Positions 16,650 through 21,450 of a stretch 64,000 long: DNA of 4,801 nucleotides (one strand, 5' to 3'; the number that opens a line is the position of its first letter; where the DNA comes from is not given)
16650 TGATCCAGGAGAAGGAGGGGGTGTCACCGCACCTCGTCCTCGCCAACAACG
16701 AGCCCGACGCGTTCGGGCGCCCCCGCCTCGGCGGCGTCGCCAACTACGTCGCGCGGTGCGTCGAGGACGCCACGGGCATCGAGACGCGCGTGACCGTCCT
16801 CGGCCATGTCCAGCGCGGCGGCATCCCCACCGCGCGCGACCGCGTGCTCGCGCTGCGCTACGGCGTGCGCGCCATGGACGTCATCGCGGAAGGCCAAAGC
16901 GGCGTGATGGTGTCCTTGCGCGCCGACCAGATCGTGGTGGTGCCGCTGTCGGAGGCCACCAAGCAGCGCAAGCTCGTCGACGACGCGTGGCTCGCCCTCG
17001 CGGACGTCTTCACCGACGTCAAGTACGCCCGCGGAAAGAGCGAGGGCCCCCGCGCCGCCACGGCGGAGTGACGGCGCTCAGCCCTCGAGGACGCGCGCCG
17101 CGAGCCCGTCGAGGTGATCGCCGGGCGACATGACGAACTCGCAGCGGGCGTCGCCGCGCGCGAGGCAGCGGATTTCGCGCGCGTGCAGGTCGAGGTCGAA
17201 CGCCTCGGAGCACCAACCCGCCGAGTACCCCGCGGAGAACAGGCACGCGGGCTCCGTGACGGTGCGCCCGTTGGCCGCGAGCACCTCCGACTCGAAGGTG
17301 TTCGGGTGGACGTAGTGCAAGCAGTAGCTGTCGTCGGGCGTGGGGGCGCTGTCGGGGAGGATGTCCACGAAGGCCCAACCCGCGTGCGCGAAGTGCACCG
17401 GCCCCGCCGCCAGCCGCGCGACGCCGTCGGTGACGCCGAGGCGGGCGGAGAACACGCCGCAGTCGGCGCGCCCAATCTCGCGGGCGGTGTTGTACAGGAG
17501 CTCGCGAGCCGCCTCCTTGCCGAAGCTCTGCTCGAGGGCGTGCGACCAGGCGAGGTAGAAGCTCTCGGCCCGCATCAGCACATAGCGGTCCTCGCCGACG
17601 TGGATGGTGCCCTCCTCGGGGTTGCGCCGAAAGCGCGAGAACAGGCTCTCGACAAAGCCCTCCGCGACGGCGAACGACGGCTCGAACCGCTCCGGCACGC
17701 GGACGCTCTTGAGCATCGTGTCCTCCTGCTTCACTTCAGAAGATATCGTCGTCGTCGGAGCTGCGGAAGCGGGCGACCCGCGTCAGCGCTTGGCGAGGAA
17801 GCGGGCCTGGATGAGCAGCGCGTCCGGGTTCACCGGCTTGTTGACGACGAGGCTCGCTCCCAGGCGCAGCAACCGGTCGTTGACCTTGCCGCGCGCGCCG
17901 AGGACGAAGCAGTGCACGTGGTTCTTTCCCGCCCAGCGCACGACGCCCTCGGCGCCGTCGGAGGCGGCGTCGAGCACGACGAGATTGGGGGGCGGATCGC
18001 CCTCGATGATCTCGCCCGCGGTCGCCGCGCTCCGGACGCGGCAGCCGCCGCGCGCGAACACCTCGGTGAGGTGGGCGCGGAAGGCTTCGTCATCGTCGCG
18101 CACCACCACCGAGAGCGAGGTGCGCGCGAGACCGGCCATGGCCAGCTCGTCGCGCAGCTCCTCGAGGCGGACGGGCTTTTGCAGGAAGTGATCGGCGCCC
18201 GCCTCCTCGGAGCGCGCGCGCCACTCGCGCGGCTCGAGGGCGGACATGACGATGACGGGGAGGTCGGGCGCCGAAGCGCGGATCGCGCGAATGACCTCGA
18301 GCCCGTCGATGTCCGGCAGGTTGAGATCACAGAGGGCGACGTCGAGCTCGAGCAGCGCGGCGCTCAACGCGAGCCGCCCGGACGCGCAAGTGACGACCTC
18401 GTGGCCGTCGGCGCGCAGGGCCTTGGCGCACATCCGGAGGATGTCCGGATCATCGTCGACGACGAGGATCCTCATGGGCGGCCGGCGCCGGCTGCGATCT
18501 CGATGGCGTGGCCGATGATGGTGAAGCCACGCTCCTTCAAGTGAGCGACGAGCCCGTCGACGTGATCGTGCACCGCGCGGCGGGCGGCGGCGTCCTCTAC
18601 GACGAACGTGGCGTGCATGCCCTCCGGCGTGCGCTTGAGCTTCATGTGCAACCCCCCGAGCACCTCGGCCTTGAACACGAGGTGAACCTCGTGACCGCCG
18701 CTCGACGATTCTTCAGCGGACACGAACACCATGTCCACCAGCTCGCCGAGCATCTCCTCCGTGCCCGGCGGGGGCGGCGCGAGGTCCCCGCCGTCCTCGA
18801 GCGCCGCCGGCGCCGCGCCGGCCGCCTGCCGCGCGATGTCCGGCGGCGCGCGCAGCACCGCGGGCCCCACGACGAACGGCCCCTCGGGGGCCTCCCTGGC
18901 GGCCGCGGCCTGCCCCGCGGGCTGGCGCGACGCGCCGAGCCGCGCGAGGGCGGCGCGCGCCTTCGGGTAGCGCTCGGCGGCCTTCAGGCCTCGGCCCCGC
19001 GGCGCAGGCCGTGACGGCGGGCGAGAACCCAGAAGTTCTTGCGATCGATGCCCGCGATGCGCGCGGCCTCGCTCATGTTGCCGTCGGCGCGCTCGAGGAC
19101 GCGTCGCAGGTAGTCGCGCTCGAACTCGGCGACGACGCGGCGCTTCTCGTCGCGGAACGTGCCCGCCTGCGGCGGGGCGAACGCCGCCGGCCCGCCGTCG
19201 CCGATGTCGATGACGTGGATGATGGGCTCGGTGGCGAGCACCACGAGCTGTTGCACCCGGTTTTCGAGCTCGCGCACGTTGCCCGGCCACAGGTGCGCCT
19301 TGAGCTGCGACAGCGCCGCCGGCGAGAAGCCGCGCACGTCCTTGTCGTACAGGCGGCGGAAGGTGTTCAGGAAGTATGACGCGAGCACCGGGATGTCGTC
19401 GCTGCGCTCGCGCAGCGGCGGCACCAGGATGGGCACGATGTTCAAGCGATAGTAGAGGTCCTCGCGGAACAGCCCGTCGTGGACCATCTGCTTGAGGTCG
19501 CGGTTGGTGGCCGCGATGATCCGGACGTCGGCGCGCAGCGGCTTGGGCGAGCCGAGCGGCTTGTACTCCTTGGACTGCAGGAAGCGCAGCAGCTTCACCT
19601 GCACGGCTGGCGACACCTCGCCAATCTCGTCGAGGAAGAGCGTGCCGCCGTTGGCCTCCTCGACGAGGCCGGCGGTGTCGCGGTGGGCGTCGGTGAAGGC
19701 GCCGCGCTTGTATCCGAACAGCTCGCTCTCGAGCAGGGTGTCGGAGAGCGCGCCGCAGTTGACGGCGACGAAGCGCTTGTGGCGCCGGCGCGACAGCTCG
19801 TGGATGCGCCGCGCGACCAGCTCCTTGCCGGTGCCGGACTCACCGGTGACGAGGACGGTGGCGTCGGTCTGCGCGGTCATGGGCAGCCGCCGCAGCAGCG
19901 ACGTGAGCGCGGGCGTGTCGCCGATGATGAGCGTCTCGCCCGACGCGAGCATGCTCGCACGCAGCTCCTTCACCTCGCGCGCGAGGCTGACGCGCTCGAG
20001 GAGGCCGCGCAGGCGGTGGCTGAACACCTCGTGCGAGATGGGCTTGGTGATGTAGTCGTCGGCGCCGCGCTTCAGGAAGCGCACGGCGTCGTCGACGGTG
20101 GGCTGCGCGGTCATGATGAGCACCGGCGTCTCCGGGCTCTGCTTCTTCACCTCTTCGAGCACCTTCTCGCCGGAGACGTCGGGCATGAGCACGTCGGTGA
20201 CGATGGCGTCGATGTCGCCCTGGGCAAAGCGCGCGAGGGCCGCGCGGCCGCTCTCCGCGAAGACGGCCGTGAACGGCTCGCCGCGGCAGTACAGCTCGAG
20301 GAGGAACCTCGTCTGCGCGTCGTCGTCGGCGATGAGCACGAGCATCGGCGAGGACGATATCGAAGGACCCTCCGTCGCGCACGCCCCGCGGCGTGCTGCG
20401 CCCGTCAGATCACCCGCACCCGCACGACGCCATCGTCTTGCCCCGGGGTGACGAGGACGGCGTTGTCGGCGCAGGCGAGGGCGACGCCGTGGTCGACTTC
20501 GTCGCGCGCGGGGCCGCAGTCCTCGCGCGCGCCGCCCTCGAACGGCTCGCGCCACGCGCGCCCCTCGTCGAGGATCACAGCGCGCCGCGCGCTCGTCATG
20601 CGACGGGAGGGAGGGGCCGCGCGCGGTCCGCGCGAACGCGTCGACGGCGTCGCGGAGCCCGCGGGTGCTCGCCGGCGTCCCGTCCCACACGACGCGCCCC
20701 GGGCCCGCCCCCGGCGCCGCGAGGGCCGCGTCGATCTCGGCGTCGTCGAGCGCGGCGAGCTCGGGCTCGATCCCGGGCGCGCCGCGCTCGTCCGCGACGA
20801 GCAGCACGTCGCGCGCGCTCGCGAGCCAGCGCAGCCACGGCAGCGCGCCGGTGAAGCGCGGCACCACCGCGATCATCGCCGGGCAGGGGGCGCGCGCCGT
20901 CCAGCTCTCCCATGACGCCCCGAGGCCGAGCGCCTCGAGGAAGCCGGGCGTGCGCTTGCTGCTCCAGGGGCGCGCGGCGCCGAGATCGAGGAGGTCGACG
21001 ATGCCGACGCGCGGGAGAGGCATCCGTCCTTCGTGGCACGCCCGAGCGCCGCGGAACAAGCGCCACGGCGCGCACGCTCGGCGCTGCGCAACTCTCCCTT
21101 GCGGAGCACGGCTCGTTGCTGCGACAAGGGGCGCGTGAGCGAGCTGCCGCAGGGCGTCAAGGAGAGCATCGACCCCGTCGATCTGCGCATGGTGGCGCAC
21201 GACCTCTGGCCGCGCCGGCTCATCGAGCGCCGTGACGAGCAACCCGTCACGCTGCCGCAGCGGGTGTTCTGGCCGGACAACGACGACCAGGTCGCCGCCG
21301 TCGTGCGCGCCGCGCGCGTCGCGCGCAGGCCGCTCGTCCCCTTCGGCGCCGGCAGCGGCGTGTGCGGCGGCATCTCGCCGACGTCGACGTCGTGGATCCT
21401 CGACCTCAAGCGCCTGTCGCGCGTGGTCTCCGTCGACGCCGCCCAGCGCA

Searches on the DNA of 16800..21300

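Call 75: search_rna_families(source=window, start=16800, end=21300, threshold=gathering)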
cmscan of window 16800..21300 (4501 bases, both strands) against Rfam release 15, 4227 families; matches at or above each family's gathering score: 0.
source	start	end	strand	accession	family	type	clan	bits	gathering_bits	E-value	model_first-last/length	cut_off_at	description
